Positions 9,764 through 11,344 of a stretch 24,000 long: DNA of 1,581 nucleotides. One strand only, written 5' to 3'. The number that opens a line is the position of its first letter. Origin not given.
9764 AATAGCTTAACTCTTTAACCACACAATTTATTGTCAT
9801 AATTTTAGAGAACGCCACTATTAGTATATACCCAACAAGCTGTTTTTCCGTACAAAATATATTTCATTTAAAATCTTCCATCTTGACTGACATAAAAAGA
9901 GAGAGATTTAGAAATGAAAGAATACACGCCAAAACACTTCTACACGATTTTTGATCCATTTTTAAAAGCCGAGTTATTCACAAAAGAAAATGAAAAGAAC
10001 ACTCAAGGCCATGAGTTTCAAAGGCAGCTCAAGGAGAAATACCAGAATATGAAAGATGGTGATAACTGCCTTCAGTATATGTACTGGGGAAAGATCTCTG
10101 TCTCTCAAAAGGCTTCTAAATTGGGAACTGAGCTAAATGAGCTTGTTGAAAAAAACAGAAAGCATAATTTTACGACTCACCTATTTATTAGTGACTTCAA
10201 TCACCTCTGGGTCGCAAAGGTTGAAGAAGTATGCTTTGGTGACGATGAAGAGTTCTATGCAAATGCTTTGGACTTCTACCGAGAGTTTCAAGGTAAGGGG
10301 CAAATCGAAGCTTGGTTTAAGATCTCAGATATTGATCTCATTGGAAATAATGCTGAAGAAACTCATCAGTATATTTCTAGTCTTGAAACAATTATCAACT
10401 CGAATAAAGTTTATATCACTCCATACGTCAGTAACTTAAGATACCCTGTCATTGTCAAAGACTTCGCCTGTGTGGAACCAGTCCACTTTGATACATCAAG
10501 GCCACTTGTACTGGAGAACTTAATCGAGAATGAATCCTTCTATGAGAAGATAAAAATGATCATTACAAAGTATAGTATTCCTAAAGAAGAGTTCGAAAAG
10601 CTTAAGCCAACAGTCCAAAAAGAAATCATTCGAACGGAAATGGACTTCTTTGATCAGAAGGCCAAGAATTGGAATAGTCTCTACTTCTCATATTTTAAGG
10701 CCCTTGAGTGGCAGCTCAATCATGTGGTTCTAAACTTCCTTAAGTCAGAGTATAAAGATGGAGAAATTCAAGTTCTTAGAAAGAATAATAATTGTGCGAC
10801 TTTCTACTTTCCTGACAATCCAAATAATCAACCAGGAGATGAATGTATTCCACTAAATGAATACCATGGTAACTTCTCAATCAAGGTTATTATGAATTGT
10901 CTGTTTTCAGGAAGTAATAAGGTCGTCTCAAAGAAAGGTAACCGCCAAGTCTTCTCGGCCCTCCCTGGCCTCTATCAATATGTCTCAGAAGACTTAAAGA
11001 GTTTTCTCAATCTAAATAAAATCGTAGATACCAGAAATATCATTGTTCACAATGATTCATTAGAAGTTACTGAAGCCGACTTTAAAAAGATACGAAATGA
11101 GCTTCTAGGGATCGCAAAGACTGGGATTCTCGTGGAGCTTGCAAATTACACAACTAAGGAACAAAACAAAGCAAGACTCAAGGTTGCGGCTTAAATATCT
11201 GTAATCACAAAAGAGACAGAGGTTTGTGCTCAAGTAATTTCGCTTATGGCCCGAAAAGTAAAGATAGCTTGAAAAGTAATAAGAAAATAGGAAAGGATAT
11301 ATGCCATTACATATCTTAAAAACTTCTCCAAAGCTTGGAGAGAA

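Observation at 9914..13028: Two-gene cassette: unknown-domain/HEPN-like RNase protein plus NERD-UvrD helicase, a candidate undescribed anti-phage system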

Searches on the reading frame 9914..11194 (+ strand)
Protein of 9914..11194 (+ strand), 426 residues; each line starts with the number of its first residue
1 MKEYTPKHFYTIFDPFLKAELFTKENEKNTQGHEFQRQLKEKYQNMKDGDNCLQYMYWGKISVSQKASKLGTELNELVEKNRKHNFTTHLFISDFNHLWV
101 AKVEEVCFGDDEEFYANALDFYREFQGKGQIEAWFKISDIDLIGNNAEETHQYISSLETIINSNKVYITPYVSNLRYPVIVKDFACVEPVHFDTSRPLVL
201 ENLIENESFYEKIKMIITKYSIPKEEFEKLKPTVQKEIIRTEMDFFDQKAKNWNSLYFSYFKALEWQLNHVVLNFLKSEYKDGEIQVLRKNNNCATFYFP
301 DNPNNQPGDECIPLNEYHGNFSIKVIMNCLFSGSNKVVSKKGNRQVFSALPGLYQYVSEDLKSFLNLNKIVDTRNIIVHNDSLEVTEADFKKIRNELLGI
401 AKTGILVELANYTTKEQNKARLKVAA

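Call 3: search_protein_families(library=pfam, proteins=[window:9914-11191:+], max_evalue=0.1)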
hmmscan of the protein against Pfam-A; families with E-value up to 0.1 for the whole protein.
window:9914-11191:+ (426 aa): 3 families
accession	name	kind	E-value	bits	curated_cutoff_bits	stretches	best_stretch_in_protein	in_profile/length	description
PF24405.1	Pua-like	-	2.6e-05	24.5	27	1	55-164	27-138/176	Pua-like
PF04634.17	YezG-like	-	0.0058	17.2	21.7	1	208-282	46-120/146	Immunity protein YezG-like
PF20541.3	DUF6756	-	0.019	15.3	27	1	208-264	4-62/160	Family of unknown function (DUF6756)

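Call 4: search_protein_families(library=padloc, proteins=[window:9914-11191:+], max_evalue=0.1)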
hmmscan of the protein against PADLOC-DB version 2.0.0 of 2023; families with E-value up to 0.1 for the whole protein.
window:9914-11191:+ (426 aa): 0 families

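Call 5: search_protein_families(library=ncbifam, proteins=[window:9914-11191:+], max_evalue=0.1)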
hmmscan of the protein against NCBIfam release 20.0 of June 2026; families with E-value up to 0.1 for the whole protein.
window:9914-11191:+ (426 aa): 1 family
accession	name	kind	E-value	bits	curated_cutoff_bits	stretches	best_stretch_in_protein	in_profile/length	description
NF041917.1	HP0729_fam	equivalog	1.2e-17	64.2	250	1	58-409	30-354/355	HP0729 family protein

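Call 6: search_protein_families(library=phrogs, proteins=[window:9914-11191:+], max_evalue=0.1)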
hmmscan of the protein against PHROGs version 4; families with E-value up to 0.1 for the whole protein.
window:9914-11191:+ (426 aa): 0 families

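Call 7: search_solved_structures(query=window:9914-11191:+, max_evalue=10, show_alignments=2)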
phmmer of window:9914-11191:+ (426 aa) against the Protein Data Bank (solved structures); distinct sequences matched with E-value up to 10: 0.

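Call 9: find_homologous_proteins(query=window:9914-11191:+, max_evalue=0.001)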
Query window:9914-11191:+ (426 aa): 3 proteins with E <= 0.001 among 4317 candidates.
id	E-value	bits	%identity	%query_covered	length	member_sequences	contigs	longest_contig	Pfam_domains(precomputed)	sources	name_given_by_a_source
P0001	5.3e-287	969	100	100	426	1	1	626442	PF24405.2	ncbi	-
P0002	2.4e-161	556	56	100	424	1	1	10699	-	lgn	-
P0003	7.5e-98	346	44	96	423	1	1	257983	-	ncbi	-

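Call 10: find_encoding_contigs(protein=window:9914-11194:+, flank=10000, max_places=6)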
Protein window:9914-11194:+ (426 aa): no gene with exactly this product is on record in the collection.

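Call 12: find_encoding_contigs(protein=P0002, flank=10000)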
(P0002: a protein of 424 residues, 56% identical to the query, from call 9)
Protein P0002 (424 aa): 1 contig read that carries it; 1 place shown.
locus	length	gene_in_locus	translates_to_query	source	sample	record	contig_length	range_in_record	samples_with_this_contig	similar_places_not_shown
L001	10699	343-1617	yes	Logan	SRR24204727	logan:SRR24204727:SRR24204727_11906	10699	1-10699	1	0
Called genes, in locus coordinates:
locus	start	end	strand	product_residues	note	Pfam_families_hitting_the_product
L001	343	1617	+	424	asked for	-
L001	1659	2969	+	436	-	-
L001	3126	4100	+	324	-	PF13280:WYL (weak)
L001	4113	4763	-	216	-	-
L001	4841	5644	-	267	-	-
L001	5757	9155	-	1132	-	PF13086:AAA_11 (faint), PF13482:RNase_H_2, PF13245:AAA_19 (weak), PF13604:AAA_30 (weak), PF13087:AAA_12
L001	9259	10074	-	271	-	PF08275:DNAG_N, PF01751:Toprim, PF13662:Toprim_4, PF13155:Toprim_2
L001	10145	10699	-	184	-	?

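Call 13: find_encoding_contigs(protein=P0003, flank=10000)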
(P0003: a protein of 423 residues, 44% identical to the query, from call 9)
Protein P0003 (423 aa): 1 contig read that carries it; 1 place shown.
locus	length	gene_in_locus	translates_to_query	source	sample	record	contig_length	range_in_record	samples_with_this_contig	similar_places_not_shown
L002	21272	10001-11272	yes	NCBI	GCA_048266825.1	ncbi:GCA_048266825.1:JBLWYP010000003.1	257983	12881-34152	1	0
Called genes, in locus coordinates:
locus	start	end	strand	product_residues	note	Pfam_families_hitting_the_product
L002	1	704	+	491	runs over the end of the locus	PF02554:CstA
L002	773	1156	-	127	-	PF02482:Ribosomal_S30AE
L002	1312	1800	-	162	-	PF07308:DUF1456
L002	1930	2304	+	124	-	-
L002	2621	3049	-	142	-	-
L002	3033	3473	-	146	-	PF13424:TPR_12 (faint), PF13428:TPR_14 (faint), PF00515:TPR_1 (weak), PF07719:TPR_2 (weak), PF14559:TPR_19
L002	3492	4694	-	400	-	-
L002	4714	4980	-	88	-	-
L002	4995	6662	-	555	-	PF08308:PEGA (weak)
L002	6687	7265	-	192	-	-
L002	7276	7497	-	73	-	-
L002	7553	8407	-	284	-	-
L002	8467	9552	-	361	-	PF13280:WYL (weak)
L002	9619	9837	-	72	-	-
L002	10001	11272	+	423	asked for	-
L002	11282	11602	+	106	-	-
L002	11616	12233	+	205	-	-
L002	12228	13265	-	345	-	-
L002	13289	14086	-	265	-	PF04116:FA_hydroxylase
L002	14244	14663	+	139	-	-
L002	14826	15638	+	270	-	PF03734:YkuD (weak)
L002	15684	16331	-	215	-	PF03458:Gly_transporter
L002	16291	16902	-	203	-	PF06080:DUF938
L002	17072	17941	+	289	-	PF00487:FA_desaturase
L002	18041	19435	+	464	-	-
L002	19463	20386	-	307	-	-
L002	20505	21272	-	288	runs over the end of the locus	PF00089:Trypsin, PF13365:Trypsin_2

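Call 14: find_encoding_contigs(protein=P0001, flank=10000)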
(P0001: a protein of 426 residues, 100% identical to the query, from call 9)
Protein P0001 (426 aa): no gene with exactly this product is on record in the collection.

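Call 16: search_protein_families(library=pfam, proteins=[L001:1659-2966:+, L001:3126-4097:+, L001:4113-4763:-, L001:4841-5644:-, L002:11282-11599:+, L002:11616-12230:+, L002:12228-13265:-, L002:8467-9552:-, L002:9619-9837:-], max_evalue=0.1)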
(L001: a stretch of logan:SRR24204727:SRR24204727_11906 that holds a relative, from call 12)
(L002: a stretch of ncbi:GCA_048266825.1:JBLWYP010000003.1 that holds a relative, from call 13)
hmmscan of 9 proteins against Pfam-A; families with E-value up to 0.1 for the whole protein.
L001:1659-2966:+ (436 aa): 1 family
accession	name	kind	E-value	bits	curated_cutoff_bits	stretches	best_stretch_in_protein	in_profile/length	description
PF17755.6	UvrA_DNA-bind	-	0.016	15.9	23.2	1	185-259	31-102/110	UvrA DNA-binding domain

L001:3126-4097:+ (324 aa): 2 families
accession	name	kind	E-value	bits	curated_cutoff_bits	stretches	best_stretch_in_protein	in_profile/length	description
PF13280.12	WYL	-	3.9e-07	30.4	21.8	1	143-207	2-68/70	WYL domain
PF25583.1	WCX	-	0.0069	17.2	23.9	1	242-311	5-72/76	WCX domain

L001:4113-4763:- (216 aa): 1 family
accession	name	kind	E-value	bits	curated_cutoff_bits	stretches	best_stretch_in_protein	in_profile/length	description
PF20815.3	GIY_YIG_2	-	0.0055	17.1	22.4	0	47-147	30-135/153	GIY-YIG catalytic domain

L001:4841-5644:- (267 aa): 0 families

L002:11282-11599:+ (106 aa): 0 families

L002:11616-12230:+ (205 aa): 1 family
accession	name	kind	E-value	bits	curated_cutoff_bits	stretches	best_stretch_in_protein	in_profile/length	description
PF24236.1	Tea_helical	-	0.076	13.5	27.1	0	162-204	4-44/64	Telomere ends associated alpha-helical domain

L002:12228-13265:- (345 aa): 0 families

L002:8467-9552:- (361 aa): 2 families
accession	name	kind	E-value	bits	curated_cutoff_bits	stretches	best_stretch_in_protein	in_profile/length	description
PF13280.12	WYL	-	2e-07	31.3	21.8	1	170-239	3-68/70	WYL domain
PF25583.1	WCX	-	5e-05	24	23.9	1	306-348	34-76/76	WCX domain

L002:9619-9837:- (72 aa): 0 families

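Call 26: search_protein_representatives(alignment_id=A1)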
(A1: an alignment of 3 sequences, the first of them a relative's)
Query: 3 sequences, 426 profile positions. Proteins with E-value up to 0.001 (for the whole library): 66; up to 1e-10: 46; up to 1e-30: 28. The best 66 are listed.
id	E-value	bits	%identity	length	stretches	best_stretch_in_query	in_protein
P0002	4.9e-233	789.9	-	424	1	1-425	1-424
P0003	4.8e-216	733.9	-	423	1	2-426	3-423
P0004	1.8e-104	366.3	-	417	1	4-421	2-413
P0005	2.5e-91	323.0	-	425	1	5-426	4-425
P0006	1.4e-54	202.0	-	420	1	5-409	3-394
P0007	2.8e-53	197.7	-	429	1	5-411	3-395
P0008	5.8e-52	193.3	-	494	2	4-263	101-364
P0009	9.6e-52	192.6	-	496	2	7-272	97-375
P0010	4.5e-49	183.8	-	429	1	4-411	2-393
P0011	7.2e-47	176.5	-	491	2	7-258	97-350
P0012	9.0e-46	172.9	-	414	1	5-411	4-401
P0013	5.5e-45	170.3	-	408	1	5-421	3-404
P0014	5.9e-45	170.2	-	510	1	5-412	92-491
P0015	1.2e-44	169.2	-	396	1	5-411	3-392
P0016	2.0e-44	168.5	-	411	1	4-425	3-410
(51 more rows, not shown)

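Call 36: find_related_loci(query=A3, collection=genome_contigs, flank=10000)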
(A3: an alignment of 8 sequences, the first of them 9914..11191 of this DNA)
Query A3 (426 aa) in genome_contigs; peptide patterns used: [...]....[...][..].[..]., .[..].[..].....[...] (x = any residue, [..] = any of these).
49 stretches matched a pattern; 18 encode a relative of the query (tblastn E <= 1e-3); 18 distinct loci.
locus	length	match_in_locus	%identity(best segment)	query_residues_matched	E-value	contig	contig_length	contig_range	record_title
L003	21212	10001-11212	44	2-410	7e-103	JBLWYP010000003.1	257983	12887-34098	MAG: Bacteriovoracaceae bacterium isolate EA27-09 A27maxbin.025RE.5K@3, whole genome shotgun sequence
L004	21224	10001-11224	41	2-410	1e-96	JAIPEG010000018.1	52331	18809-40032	MAG: Bacteriovoracaceae bacterium isolate Tobar13m-G32 Tobar13m-C839, whole genome shotgun sequence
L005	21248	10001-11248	39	3-424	7e-92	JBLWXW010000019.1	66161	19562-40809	MAG: Bacteriovoracaceae bacterium isolate EA23-03 A23maxbin.009RE.5K@20, whole genome shotgun sequence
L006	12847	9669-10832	30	4-406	6e-46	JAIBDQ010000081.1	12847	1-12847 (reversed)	MAG: Halobacteriovorax sp. isolate bin.43 k141_4352707_length_12847_cov_17.3079, whole genome shotgun sequence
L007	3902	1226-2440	30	6-426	3e-44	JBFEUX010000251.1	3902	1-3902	MAG: Bacteriovoracaceae bacterium isolate Mix_mud08.2021.06.10 k141_1122973_length_3902_cov_8.0000, whole genome shotgun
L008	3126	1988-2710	38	8-245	8e-41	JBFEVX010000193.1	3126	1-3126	MAG: Bacteriovoracaceae bacterium isolate Mix_mud08.2021.06.43 k141_1073850_length_3126_cov_5.0000, whole genome shotgun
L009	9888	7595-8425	37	4-282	5e-39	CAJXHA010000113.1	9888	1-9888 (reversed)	MAG TPA_asm: uncultured Bacteriovoracaceae bacterium isolate ERR599127_bin.40_MetaBAT_v2.12.1_MAG genome assembly, conti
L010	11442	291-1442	28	4-406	5e-39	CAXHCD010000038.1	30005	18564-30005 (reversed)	MAG TPA_asm: uncultured Oligoflexia bacterium isolate SRR12480088_concoct_21 genome assembly, contig: ERZ4874608.186, wh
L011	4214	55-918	34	6-290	5e-36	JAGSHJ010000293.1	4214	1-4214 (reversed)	MAG: Bacteriovoracaceae bacterium isolate GY13CL_bin.22 k141_288347_length_4214_cov_6.0000, whole genome shotgun sequenc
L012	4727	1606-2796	26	5-409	9e-36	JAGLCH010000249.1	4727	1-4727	MAG: Bacteriovoracaceae bacterium isolate SW_3_14 ROV166.bin.14.fa_249, whole genome shotgun sequence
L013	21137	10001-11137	31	6-409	9e-35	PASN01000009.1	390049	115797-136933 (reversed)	MAG: Halobacteriovoraceae bacterium isolate SAT180 163337, whole genome shotgun sequence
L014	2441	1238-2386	30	6-409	9e-35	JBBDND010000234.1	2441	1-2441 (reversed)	MAG: Bacteriovoracaceae bacterium isolate LejiaB_44_8 Lejia_B_57753_length_2441_cov_4, whole genome shotgun sequence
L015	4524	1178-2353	27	6-412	4e-34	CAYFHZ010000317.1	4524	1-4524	MAG TPA_asm: uncultured Bacteriovoracaceae bacterium isolate ERP003628_co1_279 genome assembly, contig: NODE_19087_lengt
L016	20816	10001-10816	35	6-279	9e-33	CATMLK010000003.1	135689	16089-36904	MAG: uncultured Bacteriovoracaceae bacterium isolate SRR3960577_bin.13_MetaWRAP_v1.3_MAG genome assembly, contig: ERZ651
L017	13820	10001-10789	32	7-278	2e-32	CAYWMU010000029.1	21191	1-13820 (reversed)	MAG TPA_asm: uncultured Bacteriovorax sp. isolate binchicken_co173_246 genome assembly, contig: NODE_8451_length_21191_c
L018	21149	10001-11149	25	7-420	6e-23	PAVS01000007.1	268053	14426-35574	MAG: Halobacteriovoraceae bacterium isolate SAT1401 MHASMcontig_903553, whole genome shotgun sequence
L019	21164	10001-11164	30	4-406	1e-45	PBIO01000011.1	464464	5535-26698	MAG: Halobacteriovorax sp. isolate SP2999 161382, whole genome shotgun sequence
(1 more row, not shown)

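Call 39: predict_structure(alignment_id=A2)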
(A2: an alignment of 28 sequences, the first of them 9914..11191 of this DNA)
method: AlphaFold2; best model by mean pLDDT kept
length: 426 residues; sequences in the alignment: 28
mean_pLDDT: 86.3   pTM: 0.58
mean pLDDT of the five models: 86.3, 84.8, 84.6, 84.0, 82.2
residues with pLDDT >= 90: 214; 70-90: 173; 50-70: 33; < 50: 6
segments of 3 or more residues with pLDDT < 50: 204-206
pLDDT, mean of each block of 10 residues (from residue 1): 82 76 58 91 84 89 74 92 94 92 96 94 89 95 86 89 83 83 81 86 63 87 93 95 78 89 96 93 90 86 78 93 94 86 91 94 92 82 85 93 93 77 57
secondary structure, 60 per line:
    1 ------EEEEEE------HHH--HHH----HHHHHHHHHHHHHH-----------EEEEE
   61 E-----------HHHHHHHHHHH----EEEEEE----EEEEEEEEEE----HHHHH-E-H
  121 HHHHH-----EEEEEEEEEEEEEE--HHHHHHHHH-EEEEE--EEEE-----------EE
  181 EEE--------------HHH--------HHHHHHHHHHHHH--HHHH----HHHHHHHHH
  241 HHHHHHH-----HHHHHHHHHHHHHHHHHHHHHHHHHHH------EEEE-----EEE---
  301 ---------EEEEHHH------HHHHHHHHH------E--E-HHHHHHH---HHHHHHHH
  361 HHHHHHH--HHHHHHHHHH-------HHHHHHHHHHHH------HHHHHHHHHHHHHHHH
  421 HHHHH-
elements in order: E7-12 H31-44 E56-61 H73-83 E88-93 E98-107 H112-116 H120-125 E131-144 H147-155 E157-161 E164-167 E179-183 H209-221 H224-227 H232-247 H253-279 E286-289 E295-297 E310-313 H323-331 H343-349 H353-367 H370-379 H387-398 H405-425

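Call 43: fold_search(model_id=the predicted structure, library=pdb)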
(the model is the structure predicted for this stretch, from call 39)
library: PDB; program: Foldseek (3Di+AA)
matches with E <= 10: 208; with E <= 0.001: 0
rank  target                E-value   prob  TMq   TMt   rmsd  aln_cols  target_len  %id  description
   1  7kpz_B                4.2e-01  0.14  0.10  0.25   8.6       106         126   10  1.70 A resolution crystal structure of Group A Streptococcus HupZ-V5-His6 (released 2021-02-10)
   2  9hpj_B                5.2e-01  0.10  0.12  0.15  14.8       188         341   11  Cryo-EM structure of DDB1dB-CRBN-MRT-0031619, conformation 2 (released 2025-12-03)
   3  7kpz_A                5.5e-01  0.12  0.10  0.25   9.4       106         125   11  1.70 A resolution crystal structure of Group A Streptococcus HupZ-V5-His6 (released 2021-02-10)
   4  7cay                  6.2e-01  0.16  0.14  0.28  10.3       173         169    7  Crystal Structure of Lon N-terminal domain protein from Xanthomonas campestris (released 2020-10-14)
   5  5oql_b                6.9e-01  0.02  0.06  0.08  15.2       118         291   10  Cryo-EM structure of the 90S pre-ribosome from Chaetomium thermophilum (released 2017-10-11)
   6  7kq2_B                7.3e-01  0.16  0.11  0.28   7.8        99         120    8  1.98 A resolution crystal structure of Group A Streptococcus H111A HupZ-V5-His6 (released 2021-02-10)
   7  2zvf_F                7.3e-01  0.05  0.07  0.12  10.6        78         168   10  Crystal structure of Archaeoglobus fulgidus alanyl-tRNA synthetase C-terminal dimerization domain (released 2009-06-30)
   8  8qv2_F                7.7e-01  0.03  0.11  0.07  24.4       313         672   14  Structure of the native y-Tubulin Ring Complex (yTuRC) capping microtubule minus ends at the spindle pole body (released 2024-04-24)
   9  7kq2_A                8.6e-01  0.11  0.10  0.25   9.1        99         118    9  1.98 A resolution crystal structure of Group A Streptococcus H111A HupZ-V5-His6 (released 2021-02-10)
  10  8v87_A                8.6e-01  0.01  0.07  0.09  14.3       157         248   16  60S ribosome biogenesis intermediate (Dbp10 post-catalytic structure - Overall map) (released 2024-05-01)
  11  5esc_A                9.1e-01  0.11  0.10  0.25   8.2        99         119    8  Crystal structure of Group A Streptococcus HupZ (released 2016-05-25)
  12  2gks_B                9.1e-01  0.09  0.10  0.08  13.3        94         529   16  Crystal Structure of the Bi-functional ATP Sulfurylase-APS Kinase from Aquifex aeolicus, a Chemolithotrophic Thermophi (released 2007-03-06)
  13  7po6_B                9.6e-01  0.30  0.16  0.35   6.2       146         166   13  Xist (m6A)UCG tetraloop RNA bound to the YTH domain of YTHDC1 (released 2022-03-16)
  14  1k2f_A                1.1e+00  0.07  0.07  0.13  12.0       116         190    9  siah, Seven In Absentia Homolog (released 2001-12-28)
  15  7nac_A                1.1e+00  0.01  0.07  0.09  14.4       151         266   16  State E2 nucleolar 60S ribosomal biogenesis intermediate - Composite model (released 2022-11-09)
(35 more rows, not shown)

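Call 45: search_protein_families(library=pfam, alignment_id=A2, max_evalue=0.05)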
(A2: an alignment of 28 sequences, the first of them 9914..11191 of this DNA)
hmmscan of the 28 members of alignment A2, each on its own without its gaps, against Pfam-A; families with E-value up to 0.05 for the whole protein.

A. member 1, window:9914-11191:+ (426 aa): 3 families
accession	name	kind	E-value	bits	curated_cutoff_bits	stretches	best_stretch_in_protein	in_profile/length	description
PF24405.1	Pua-like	-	2.6e-05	24.5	27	1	55-164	27-138/176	Pua-like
PF04634.17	YezG-like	-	0.0058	17.2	21.7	1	208-282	46-120/146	Immunity protein YezG-like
PF20541.3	DUF6756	-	0.019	15.3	27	1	208-264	4-62/160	Family of unknown function (DUF6756)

B. families by the number of members that match (of 28 scanned): 9 families
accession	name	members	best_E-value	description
PF24405.1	Pua-like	9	1.3e-08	Pua-like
PF00313.28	CSD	3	3.1e-09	'Cold-shock' DNA-binding domain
PF06364.17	DUF1068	1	0.0014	Protein of unknown function (DUF1068)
PF04634.17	YezG-like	1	0.0058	Immunity protein YezG-like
PF24309.1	IMEF_Flp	1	0.0058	IMEF cargo Flp protein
PF20541.3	DUF6756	1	0.019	Family of unknown function (DUF6756)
PF03732.24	Retrotrans_gag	1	0.034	Retrotransposon gag protein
PF04757.19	Pex2_Pex12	1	0.038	Pex2 / Pex12 amino terminal region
PF18924.5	DUF5674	1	0.048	Protein of unknown function (DUF5674)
